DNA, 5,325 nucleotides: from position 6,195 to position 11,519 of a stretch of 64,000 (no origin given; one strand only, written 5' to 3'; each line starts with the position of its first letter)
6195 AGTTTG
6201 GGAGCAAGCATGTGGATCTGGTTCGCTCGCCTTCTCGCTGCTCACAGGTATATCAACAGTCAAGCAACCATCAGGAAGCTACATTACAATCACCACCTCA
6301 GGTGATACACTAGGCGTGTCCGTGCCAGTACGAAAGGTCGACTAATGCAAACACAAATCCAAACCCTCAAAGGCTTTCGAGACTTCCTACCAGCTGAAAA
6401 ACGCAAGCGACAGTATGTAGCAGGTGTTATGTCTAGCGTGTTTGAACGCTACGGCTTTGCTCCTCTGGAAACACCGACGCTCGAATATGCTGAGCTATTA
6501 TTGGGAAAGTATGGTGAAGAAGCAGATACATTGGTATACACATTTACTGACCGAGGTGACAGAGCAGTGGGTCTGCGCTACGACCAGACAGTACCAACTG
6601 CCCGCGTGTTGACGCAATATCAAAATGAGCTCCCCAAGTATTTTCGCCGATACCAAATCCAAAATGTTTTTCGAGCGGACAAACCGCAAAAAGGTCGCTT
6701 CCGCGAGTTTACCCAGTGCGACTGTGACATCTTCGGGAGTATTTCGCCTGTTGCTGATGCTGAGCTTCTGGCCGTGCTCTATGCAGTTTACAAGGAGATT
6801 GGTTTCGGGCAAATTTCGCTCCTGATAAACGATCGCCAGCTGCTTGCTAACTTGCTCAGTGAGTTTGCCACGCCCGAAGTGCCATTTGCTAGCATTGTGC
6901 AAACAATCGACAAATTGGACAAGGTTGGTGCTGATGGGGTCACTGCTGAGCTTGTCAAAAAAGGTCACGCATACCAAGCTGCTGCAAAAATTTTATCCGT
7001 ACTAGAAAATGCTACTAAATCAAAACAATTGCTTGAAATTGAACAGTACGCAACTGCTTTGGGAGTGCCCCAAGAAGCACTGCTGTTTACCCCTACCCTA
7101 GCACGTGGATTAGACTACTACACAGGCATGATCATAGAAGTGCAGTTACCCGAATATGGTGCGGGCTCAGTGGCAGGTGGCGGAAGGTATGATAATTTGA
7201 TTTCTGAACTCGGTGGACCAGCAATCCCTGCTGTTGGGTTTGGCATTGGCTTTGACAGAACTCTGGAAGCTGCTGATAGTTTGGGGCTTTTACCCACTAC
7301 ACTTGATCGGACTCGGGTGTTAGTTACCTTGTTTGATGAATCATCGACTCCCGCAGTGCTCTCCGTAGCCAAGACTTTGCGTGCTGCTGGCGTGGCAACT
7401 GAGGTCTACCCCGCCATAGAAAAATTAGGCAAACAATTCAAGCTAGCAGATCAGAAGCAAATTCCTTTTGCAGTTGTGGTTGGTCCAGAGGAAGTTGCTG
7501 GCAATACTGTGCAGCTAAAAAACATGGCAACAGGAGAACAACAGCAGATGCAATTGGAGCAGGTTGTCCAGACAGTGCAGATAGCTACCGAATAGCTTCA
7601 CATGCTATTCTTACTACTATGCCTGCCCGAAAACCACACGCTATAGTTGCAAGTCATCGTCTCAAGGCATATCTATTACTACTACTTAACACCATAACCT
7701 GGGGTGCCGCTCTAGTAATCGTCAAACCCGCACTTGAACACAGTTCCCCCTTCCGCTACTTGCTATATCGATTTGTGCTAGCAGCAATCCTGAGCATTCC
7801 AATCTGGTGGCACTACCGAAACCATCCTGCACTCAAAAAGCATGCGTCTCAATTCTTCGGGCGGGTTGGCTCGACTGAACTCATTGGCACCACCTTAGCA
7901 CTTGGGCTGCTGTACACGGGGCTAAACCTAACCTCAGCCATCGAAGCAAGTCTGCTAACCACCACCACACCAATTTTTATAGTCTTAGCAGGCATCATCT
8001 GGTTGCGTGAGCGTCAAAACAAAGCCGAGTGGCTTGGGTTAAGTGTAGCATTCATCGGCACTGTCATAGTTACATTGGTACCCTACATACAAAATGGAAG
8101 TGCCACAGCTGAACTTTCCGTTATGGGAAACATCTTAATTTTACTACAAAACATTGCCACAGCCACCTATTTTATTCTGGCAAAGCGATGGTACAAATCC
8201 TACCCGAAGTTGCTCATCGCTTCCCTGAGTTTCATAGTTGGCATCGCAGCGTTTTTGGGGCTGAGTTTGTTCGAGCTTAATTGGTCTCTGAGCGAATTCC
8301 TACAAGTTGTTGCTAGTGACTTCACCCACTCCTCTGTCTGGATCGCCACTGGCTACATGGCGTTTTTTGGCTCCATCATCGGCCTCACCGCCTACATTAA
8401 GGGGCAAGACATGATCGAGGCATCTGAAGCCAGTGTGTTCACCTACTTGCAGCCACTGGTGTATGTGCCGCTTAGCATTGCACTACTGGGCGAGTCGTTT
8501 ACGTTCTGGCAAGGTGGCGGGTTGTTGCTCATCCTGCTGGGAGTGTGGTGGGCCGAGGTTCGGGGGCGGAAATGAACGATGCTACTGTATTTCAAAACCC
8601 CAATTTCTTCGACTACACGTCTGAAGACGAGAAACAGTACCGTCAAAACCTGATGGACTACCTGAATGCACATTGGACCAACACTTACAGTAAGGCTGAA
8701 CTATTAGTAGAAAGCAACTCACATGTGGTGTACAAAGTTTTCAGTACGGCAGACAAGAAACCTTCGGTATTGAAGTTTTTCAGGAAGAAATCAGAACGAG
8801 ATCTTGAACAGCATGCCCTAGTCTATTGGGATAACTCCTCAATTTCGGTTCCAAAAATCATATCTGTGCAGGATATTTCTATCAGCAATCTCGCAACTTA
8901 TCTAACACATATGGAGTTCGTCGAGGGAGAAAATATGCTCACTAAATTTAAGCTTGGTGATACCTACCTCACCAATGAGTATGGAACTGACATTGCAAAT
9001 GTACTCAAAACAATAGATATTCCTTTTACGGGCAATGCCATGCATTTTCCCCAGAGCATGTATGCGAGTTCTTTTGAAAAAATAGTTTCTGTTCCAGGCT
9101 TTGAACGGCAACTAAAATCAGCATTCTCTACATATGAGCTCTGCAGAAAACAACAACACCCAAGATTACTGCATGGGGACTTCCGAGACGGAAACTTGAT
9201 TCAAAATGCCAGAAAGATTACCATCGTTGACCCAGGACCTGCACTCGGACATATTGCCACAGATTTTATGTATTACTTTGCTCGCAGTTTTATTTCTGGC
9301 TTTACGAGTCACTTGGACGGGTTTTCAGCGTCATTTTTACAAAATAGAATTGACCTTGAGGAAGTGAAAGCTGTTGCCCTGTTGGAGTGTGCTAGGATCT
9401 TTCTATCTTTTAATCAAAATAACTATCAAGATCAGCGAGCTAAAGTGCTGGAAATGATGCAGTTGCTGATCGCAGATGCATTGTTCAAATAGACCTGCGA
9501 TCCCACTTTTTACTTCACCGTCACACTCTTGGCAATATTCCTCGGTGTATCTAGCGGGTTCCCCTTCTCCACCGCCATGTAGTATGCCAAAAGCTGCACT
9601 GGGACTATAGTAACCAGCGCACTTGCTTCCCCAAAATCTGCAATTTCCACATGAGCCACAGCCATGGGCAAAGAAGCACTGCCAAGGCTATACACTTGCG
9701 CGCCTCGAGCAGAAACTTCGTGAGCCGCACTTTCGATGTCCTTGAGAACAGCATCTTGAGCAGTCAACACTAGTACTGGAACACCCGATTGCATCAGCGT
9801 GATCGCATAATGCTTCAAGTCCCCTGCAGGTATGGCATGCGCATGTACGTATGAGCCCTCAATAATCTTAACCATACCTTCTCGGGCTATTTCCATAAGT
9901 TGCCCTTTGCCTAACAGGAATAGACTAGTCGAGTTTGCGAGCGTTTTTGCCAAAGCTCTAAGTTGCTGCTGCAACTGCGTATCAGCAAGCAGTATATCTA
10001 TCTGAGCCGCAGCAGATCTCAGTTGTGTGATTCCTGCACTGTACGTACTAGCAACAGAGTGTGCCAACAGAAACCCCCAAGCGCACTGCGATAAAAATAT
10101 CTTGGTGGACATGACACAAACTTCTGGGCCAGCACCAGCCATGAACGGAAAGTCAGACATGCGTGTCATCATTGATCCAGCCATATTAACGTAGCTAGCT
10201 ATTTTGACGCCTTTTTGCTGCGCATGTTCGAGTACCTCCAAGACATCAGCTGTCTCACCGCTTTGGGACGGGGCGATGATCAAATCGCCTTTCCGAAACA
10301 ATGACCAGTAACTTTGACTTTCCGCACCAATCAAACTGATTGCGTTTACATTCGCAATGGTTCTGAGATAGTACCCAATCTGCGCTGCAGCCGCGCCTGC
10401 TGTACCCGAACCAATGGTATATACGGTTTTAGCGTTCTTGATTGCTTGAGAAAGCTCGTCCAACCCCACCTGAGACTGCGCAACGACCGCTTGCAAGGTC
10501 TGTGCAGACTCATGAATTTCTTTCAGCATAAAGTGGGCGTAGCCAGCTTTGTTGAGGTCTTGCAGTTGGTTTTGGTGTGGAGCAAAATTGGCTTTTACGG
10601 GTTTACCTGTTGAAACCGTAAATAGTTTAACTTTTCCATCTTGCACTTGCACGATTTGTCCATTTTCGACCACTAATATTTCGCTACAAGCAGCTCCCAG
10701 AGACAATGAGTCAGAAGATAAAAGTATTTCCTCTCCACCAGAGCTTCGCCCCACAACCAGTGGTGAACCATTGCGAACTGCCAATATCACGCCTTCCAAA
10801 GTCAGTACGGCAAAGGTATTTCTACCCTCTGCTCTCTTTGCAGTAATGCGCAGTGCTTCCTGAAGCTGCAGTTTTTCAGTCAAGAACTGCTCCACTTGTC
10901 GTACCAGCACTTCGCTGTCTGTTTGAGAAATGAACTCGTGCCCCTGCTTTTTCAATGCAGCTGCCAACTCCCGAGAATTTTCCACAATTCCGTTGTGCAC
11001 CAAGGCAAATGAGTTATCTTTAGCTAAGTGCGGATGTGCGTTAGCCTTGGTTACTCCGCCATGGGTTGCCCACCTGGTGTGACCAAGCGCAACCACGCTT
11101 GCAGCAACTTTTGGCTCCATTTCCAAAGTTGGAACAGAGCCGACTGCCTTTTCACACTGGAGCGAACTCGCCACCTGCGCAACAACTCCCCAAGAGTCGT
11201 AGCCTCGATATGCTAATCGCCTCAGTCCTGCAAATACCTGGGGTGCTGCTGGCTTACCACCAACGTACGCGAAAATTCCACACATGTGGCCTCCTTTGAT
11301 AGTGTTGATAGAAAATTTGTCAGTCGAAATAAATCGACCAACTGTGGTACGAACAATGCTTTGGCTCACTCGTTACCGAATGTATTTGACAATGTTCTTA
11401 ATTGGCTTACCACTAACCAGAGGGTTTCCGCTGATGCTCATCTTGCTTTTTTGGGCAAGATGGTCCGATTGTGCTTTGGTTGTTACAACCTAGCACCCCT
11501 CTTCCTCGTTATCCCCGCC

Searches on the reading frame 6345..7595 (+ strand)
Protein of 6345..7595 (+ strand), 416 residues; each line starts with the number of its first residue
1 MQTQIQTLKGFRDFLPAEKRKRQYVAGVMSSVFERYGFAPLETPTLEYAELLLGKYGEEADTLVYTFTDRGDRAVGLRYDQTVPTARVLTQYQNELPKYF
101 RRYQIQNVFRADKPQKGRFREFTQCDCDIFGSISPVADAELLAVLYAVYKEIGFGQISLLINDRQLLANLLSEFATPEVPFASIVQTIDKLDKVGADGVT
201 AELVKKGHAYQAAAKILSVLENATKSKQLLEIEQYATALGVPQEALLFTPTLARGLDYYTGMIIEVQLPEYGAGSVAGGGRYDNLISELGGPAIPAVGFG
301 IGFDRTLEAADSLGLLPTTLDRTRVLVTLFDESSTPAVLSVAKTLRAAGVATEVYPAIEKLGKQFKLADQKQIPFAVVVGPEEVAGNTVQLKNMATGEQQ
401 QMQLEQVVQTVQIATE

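Call 85: search_protein_families(library=pfam, proteins=[window:6345-7595:+], max_evalue=0.00001)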
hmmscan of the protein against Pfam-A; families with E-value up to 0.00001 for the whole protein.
window:6345-7595:+ (416 aa): 3 families
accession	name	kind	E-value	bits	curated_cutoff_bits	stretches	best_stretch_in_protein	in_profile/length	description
PF13393.11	tRNA-synt_His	-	5.1e-42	144.6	25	1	10-303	1-305/308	Histidyl-tRNA synthetase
PF03129.25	HGTP_anticodon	-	3.5e-19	69.2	21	1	330-412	7-92/94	Anticodon binding domain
PF00587.30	tRNA-synt_2b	-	2.8e-07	31.2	29.3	1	65-183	1-120/179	tRNA synthetase class II core domain (G, H, P, S and T)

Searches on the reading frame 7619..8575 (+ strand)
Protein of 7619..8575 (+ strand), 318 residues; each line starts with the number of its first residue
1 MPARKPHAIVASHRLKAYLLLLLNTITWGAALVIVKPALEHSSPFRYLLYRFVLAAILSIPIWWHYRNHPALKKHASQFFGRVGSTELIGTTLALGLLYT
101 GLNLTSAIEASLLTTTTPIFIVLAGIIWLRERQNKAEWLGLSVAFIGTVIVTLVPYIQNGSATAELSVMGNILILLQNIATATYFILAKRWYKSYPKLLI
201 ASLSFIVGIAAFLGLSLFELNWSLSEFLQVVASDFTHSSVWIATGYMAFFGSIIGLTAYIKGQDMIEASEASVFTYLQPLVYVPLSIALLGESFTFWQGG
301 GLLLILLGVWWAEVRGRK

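Call 85: search_protein_families(library=pfam, proteins=[window:7619-8575:+], max_evalue=0.00001)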
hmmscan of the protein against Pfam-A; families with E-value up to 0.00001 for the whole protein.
window:7619-8575:+ (318 aa): 1 family
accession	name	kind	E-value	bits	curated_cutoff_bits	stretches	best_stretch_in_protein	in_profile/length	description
PF00892.27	EamA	-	2.2e-41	141.7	28.2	2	16-152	2-134/135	EamA-like transporter family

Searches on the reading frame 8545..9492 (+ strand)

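Call 85: search_protein_families(library=pfam, proteins=[window:8545-9492:+], max_evalue=0.00001)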
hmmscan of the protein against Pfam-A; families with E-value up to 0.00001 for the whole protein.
window:8545-9492:+ (315 aa): 1 family
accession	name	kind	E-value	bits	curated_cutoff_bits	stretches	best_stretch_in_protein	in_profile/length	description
PF01636.29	APH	-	2.8e-08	34.3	23.2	1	66-251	15-215/239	Phosphotransferase enzyme family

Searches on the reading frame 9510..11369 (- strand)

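Call 85: search_protein_families(library=pfam, proteins=[window:9510-11369:-], max_evalue=0.00001)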
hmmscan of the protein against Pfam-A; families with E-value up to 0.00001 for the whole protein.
window:9510-11369:- (619 aa): 4 families
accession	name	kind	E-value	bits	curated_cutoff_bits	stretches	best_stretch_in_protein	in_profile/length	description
PF01380.27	SIS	-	1.3e-29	103.1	25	2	310-437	2-130/131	SIS domain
PF13522.11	GATase_6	-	5.6e-16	59.2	27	1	92-189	11-97/130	Glutamine amidotransferase domain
PF13537.11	GATase_7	-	1.5e-10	41.5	25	1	107-221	9-118/123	Glutamine amidotransferase domain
PF13580.11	SIS_2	-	1.5e-07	32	27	0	358-391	101-134/138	SIS domain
